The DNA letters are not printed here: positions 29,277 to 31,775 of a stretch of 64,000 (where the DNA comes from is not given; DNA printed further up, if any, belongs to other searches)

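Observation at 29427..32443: Uncharacterised gene pair: a 733-aa HD-like + DUF1152-like fusion protein followed by an EEP-family phosphodiesterase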

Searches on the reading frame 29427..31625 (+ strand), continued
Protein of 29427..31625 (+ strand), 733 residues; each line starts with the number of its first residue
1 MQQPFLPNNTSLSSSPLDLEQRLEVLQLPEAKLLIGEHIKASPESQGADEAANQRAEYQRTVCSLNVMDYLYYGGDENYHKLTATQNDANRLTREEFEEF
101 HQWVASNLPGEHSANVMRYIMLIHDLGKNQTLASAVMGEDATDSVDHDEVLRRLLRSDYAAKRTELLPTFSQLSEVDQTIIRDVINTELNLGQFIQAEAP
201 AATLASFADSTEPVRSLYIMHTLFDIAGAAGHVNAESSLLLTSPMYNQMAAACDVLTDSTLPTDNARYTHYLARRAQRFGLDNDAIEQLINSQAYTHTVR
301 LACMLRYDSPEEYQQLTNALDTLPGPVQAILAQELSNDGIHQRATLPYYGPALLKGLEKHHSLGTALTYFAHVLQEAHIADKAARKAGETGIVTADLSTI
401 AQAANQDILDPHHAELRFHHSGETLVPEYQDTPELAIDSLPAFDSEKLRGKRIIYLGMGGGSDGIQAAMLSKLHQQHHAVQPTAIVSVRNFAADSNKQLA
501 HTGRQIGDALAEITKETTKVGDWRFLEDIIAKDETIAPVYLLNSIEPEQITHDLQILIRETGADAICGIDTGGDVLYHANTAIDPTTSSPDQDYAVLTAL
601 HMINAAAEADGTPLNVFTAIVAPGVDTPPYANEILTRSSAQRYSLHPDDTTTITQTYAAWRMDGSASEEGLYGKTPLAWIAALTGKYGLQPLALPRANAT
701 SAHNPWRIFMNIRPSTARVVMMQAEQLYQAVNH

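Call 19: predict_structure(alignment_id=A1)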
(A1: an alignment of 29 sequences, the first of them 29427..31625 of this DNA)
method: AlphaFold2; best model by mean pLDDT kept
length: 733 residues; sequences in the alignment: 29
mean_pLDDT: 92.0   pTM: 0.89
mean pLDDT of the five models: 92.0, 91.3, 90.3, 89.7, 89.5
residues with pLDDT >= 90: 613; 70-90: 88; 50-70: 19; < 50: 13
segments of 3 or more residues with pLDDT < 50: 1-13
pLDDT, mean of each block of 10 residues (from residue 1): 37 69 92 86 63 86 97 98 95 98 95 97 91 82 73 92 93 94 93 94 88 94 94 93 95 93 93 96 95 92 95 97 97 96 95 95 98 97 95 94 93 94 91 91 95 95 96 95 96 78 94 95 90 95 95 97 97 92 82 96 97 96 94 97 94 97 94 94 96 95 93 96 98 87
secondary structure, 60 per line:
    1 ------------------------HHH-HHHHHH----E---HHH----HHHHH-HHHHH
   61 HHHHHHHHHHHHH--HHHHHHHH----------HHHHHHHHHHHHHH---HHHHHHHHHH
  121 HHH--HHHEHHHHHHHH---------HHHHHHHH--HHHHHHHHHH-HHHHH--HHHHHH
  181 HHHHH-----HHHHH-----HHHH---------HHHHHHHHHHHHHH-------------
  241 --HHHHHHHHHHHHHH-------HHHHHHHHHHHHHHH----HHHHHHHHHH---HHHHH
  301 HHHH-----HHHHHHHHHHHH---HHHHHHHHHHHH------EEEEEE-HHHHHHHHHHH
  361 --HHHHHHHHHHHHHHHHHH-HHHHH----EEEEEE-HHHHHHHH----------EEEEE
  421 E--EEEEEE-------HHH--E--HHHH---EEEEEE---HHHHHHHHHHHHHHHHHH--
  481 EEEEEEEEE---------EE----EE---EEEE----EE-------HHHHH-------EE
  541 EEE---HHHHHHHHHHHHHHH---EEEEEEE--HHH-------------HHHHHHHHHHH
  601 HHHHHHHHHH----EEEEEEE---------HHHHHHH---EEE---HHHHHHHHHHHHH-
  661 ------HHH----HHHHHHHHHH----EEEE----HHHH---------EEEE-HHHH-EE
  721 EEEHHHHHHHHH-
elements in order (helices of 4 or more, strands of 3 or more residues): H29-34 H50-54 H56-73 H76-83 H94-107 H111-123 H130-137 H147-154 H157-166 H168-172 H175-185 H191-195 H201-204 H214-227 H243-256 H264-278 H283-292 H296-304 H310-321 H325-336 E343-348 H350-360 H363-380 H382-386 E391-396 H398-405 E416-421 E424-429 H445-448 E452-457 H461-478 E481-489 E510-513 H527-531 E539-543 H547-561 E565-571 H590-610 E615-621 H631-637 E641-643 H647-659 H674-683 E688-691 H696-699 E709-712 H714-717 E719-723 H724-732
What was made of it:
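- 29427..31628 (+): DUF6829-DUF1152 fusion gene. It encodes 733 aa from ATG 29427; an in-frame ATG at 29388 would give 746 aa. AF2 pLDDT 92, pTM 0.89 (call 19).
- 30303..30731 (+): N-module 2 (residues 293-435). It consists of helices plus beta-hairpins and always accompanies the DUF1152 domain, even in short forms. DSSP of the model (call 19).
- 30732..31625 (+): C-domain (residues 436-733): a DUF1152-type alpha/beta domain. Invariant motifs sit at or just past the C-terminal ends of strands: G457-x-GGGSD463, S487-x-R489, D570-TGG-D574, P590-D-x-D593, A622-P-G-x-D626. Further invariant residues are D663 and K674-T675. Strand positions from call 19.
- Compact model: pTM 0.89 (call 19).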

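Call 22: fold_search(model_id=the predicted structure, library=pdb)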
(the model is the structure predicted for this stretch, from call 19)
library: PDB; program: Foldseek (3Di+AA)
matches with E <= 10: 595; with E <= 0.001: 0
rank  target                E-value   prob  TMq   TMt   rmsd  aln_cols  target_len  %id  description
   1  8a30                  7.2e-03  0.30  0.12  0.13  29.9       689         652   11  Malonyl-CoA reductase from Chloroflexus aurantiacus - C-terminal Apo (released 2023-04-05)
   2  8a7s                  1.7e-02  0.23  0.12  0.13  30.6       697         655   11  Malonyl-CoA reductase from Chloroflexus aurantiacus - C-terminal NADP bound (released 2023-04-05)
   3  4a8j_D                7.3e-02  0.66  0.14  0.28  19.1       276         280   13  Crystal Structure of the Elongator subcomplex Elp456 (released 2012-02-22)
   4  4a8j_A                9.1e-02  0.63  0.14  0.29  19.2       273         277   13  Crystal Structure of the Elongator subcomplex Elp456 (released 2012-02-22)
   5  6m22_A                9.9e-02  0.13  0.12  0.10  27.1       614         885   11  KCC3 bound with DIOA (released 2020-11-04)
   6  2wam_C                1.5e-01  0.41  0.13  0.27  17.2       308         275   13  Crystal structure of Mycobacterium tuberculosis unknown function protein Rv2714 (released 2009-10-06)
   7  2wam_A                1.7e-01  0.38  0.13  0.26  18.8       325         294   13  Crystal structure of Mycobacterium tuberculosis unknown function protein Rv2714 (released 2009-10-06)
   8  1t8r_A                2.0e-01  0.13  0.08  0.12  21.4       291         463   13  Crystal Structure of E. coli AMP Nucleosidase (released 2004-08-17)
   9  4tl8_D                2.3e-01  0.47  0.13  0.31  12.6       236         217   10  Crystal structure of N-terminal C1 domain of KaiC (released 2015-07-01)
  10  8sxw_A                2.8e-01  0.69  0.14  0.25  12.0       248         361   15  X-ray crystal structure of UDP- 2,3-diacetamido-2,3-dideoxy-glucuronic acid-2-epimerase from Thermus thermophilus stra (released 2023-09-13)
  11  4tl9_D                2.8e-01  0.44  0.13  0.31  12.8       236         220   10  Crystal structure of N-terminal C1 domain of KaiC (released 2015-07-01)
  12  2cnb_B                3.2e-01  0.35  0.11  0.19   9.2       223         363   12  Trypanosoma brucei UDP-galactose-4-epimerase in ternary complex with NAD and the substrate analogue UDP-4-deoxy-4-fluo (released 2006-06-12)
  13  2wam_B                3.2e-01  0.23  0.13  0.26  19.1       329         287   12  Crystal structure of Mycobacterium tuberculosis unknown function protein Rv2714 (released 2009-10-06)
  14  3mb8_A                3.4e-01  0.21  0.08  0.19  16.4       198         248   12  Crystal structure of purine nucleoside phosphorylase from toxoplasma gondii in complex with immucillin-H (released 2011-04-06)
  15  8cvn_A                3.7e-01  0.41  0.12  0.27   6.6       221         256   10  Cryo-EM Structure of Human 15-PGDH in Complex with Small Molecule SW209415 (released 2023-03-01)
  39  3mkm_A                5.9e-01  0.13  0.13  0.23  16.5       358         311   12  Crystal structure of the E. coli pyrimidine nucleoside hydrolase YeiK (Apo-form) (released 2010-12-01)
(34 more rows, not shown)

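Call 25: search_protein_families(library=pfam, alignment_id=A2, max_evalue=0.001)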
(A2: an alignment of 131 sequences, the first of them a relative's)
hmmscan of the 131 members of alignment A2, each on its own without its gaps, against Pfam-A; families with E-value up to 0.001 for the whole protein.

A. member 1, L002:6473-6916:- (147 aa): 0 families

B. families by the number of members that match (of 131 scanned): 167 families (the first 25 are shown)
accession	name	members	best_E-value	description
PF01645.23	Glu_synthase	2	6.3e-144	Conserved region in glutamate synthase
PF07690.21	MFS_1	2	2e-61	Major Facilitator Superfamily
PF04002.20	RadC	2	1.6e-39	RadC-like JAB domain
PF00830.24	Ribosomal_L28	2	5.9e-26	Ribosomal L28 family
PF13584.12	BatD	2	3.5e-20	BatD DUF11 like domain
PF01070.24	FMN_dh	2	6e-18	FMN-dependent dehydrogenase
PF00083.30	Sugar_tr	2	3.5e-17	Sugar (and other) transporter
PF04542.20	Sigma70_r2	2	1.9e-16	Sigma-70 region 2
PF00903.31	Glyoxalase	2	5.2e-15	Glyoxalase/Bleomycin resistance protein/Dioxygenase superfamily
PF20582.4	UPF0758_N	2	1.2e-14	UPF0758 N-terminal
PF01381.28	HTH_3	2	4.3e-13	Helix-turn-helix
PF02811.25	PHP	2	9.7e-11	PHP domain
PF07238.19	PilZ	2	6.7e-10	PilZ domain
PF12840.13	HTH_20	2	1.6e-09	Helix-turn-helix domain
PF22677.2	Ble-like_N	2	4.6e-06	Bleomycin resistance protein-like N-terminal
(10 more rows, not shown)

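Call 31: search_protein_families(library=pfam, proteins=[L066:3735-6608:+, L052:16-3495:+, L067:5689-8859:+, P0044, P0046, L053:4259-5833:+, L053:8294-10720:+, P0050, L071:3553-4407:+, L069:52-1149:+], max_evalue=0.1)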
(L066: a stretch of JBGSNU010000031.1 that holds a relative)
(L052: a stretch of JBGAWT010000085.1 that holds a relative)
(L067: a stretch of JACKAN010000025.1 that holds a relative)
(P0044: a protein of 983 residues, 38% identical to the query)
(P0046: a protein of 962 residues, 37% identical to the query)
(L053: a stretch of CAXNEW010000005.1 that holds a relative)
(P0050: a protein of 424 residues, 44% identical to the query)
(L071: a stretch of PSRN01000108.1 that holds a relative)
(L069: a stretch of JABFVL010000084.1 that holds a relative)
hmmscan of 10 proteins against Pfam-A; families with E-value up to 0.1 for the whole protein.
L066:3735-6608:+ (958 aa): 6 families
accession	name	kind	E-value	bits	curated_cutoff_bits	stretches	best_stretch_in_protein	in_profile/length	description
PF20717.2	DUF6829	-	2e-41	142.5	27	1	542-879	24-379/408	Family of unknown function (DUF6829)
PF06414.18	Zeta_toxin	-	8.8e-27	94.3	22.3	1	68-232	11-175/199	Zeta toxin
PF13671.12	AAA_33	-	7.3e-14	52.7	27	1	75-208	1-123/143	AAA domain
PF13238.12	AAA_18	-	1.5e-09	38.8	29.4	1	76-205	1-113/128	AAA domain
PF02562.22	PhoH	-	0.054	13.4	27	0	72-109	18-57/205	PhoH-like protein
PF13191.12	AAA_16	-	0.099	13.6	32.6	0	68-112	19-63/167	AAA ATPase domain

L052:16-3495:+ (1160 aa): 2 families
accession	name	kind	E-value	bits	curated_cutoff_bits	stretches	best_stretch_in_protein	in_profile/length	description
PF20717.2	DUF6829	-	1.5e-71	241.7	27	1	215-606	6-406/408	Family of unknown function (DUF6829)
PF06626.17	DUF1152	-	7.8e-05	22.5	27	1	646-824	2-180/295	Protein of unknown function (DUF1152)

L067:5689-8859:+ (1057 aa): 2 families
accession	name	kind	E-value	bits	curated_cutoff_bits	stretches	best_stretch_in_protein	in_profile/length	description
PF20717.2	DUF6829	-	1.3e-61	208.9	27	1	71-409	12-352/408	Family of unknown function (DUF6829)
PF06626.17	DUF1152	-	4.5e-07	29.9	27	1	600-691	95-180/295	Protein of unknown function (DUF1152)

P0044 (983 aa): 3 families
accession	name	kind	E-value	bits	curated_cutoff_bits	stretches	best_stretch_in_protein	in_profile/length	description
PF20717.2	DUF6829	-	2.2e-12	46.9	27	1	126-378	95-363/408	Family of unknown function (DUF6829)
PF06626.17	DUF1152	-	0.0057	16.4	27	1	552-585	99-132/295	Protein of unknown function (DUF1152)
PF18561.7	Regnase_1_C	-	0.087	13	25.7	0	102-117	24-39/46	Endoribonuclease Regnase 1/ ZC3H12 C-terminal domain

P0046 (962 aa): 3 families
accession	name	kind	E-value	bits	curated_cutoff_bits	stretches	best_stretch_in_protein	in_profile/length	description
PF20717.2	DUF6829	-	4.7e-10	39.2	27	1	93-339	93-346/408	Family of unknown function (DUF6829)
PF06626.17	DUF1152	-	8.2e-05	22.4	27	1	523-562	100-139/295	Protein of unknown function (DUF1152)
PF00107.32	ADH_zinc_N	-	0.092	13.1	31.8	0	896-930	59-92/129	Zinc-binding dehydrogenase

L053:4259-5833:+ (525 aa): 1 family
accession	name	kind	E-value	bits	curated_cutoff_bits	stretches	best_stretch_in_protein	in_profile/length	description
PF20717.2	DUF6829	-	3.6e-16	59.3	27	1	96-431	29-344/408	Family of unknown function (DUF6829)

L053:8294-10720:+ (809 aa): 1 family
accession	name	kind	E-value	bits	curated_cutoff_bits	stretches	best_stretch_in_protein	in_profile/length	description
PF01156.24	IU_nuc_hydro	-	6.1e-14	52.8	34.2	2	31-213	3-177/297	Inosine-uridine preferring nucleoside hydrolase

P0050 (424 aa): 1 family
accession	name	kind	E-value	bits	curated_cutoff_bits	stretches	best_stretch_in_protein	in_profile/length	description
PF20717.2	DUF6829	-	1.3e-34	120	27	1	55-355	45-348/408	Family of unknown function (DUF6829)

L071:3553-4407:+ (285 aa): 0 families

L069:52-1149:+ (366 aa): 1 family
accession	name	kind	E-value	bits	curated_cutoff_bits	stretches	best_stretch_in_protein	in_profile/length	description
PF03176.21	MMPL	-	1.5e-25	90.3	20.5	1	105-337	84-310/333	MMPL family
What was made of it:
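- Zeta-toxin kinase fused to DUF6829 (call 31). A Zeta-toxin fusion exists (call 31).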

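Call 53: fold_search(model_id=the predicted structure, library=viral)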
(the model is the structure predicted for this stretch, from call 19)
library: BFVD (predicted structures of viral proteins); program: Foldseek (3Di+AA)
matches with E <= 10: 266; with E <= 0.001: 1
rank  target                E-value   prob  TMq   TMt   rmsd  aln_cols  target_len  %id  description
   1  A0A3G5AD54            1.1e-06  1.00  0.29  0.63   5.4       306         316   10  DUF1152 domain-containing protein [Hyperionvirus sp.]
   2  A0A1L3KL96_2          4.9e-02  0.72  0.15  0.09  15.1       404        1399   13  (no name in the UniProt tables at hand)
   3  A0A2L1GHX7            2.0e-01  0.38  0.11  0.25  11.3       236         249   11  (no name in the UniProt tables at hand)
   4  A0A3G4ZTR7            2.1e-01  0.05  0.09  0.07  25.8       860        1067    8  DEAD/SNF2-like helicase [Edafosvirus sp.]
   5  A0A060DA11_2          2.6e-01  0.09  0.13  0.10  25.9       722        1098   10  Replicase [Fox fecal rhabdovirus]
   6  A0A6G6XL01            3.1e-01  0.08  0.10  0.15  23.5       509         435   12  (no name in the UniProt tables at hand)
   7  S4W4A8                3.2e-01  0.18  0.12  0.26  15.7       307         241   13  AAA ATPase incomplete domain containing protein [Pandoravirus salinus]
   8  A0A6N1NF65            3.7e-01  0.28  0.12  0.22  12.4       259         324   10  NAD-dependent dehydratase [Tupanvirus deep ocean]
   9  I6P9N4                3.7e-01  0.20  0.09  0.11  13.2       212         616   10  Lipase/acylhydrolase domain-containing protein [Staphylococcus phage G15]
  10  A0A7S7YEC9            3.8e-01  0.21  0.13  0.20  22.0       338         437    9  VV A32-like virion packaging ATPase [Medusavirus stheno T3]
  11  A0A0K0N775            4.6e-01  0.13  0.12  0.20  18.4       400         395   12  Glycosyl transferase family 1 domain-containing protein [Gordonia phage GMA2]
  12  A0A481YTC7            5.2e-01  0.25  0.14  0.18  18.4       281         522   12  AAA family ATPase [Marseillevirus LCMAC102]
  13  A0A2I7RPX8            6.2e-01  0.23  0.14  0.12  12.8       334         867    8  (no name in the UniProt tables at hand)
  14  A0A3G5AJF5            6.5e-01  0.21  0.13  0.22  10.9       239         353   13  Uncharacterized protein [Sylvanvirus sp.]
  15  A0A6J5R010            6.8e-01  0.16  0.10  0.21  17.1       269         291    9  Uncharacterized protein [uncultured Caudovirales phage]
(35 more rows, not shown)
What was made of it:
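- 30732..31625 (+): Foldseek BFVD hit to Hyperionvirus DUF1152, E 1.1e-6, TM 0.63 (call 53).
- On Pfam DUF1152 (PF06626): Foldseek against BFVD: Hyperionvirus DUF1152 protein, E 1.1e-6, probability 1.00, TM (target) 0.63, 306 columns (call 53).
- Closest known: Pfam DUF1152. Same: Fold match to Hyperionvirus DUF1152, E 1.1e-6, TM 0.63 (call 53).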

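Call 54: search_protein_families(library=pfam, proteins=[L052:2767-3495:+], max_evalue=0.1)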
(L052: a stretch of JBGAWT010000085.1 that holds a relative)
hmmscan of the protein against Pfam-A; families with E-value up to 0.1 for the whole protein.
L052:2767-3495:+ (243 aa): 1 family
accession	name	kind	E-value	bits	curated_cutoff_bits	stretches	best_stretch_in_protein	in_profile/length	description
PF14062.11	DUF4253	-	0.063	13.8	27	0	72-107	21-56/109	Domain of unknown function (DUF4253)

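Call 91: search_dna_similar(query=window:29427-31625:+, collection=plasmids, mode=protein, max_evalue=0.001, max_rows=15)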
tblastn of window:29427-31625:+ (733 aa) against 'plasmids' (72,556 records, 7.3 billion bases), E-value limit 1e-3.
No match.
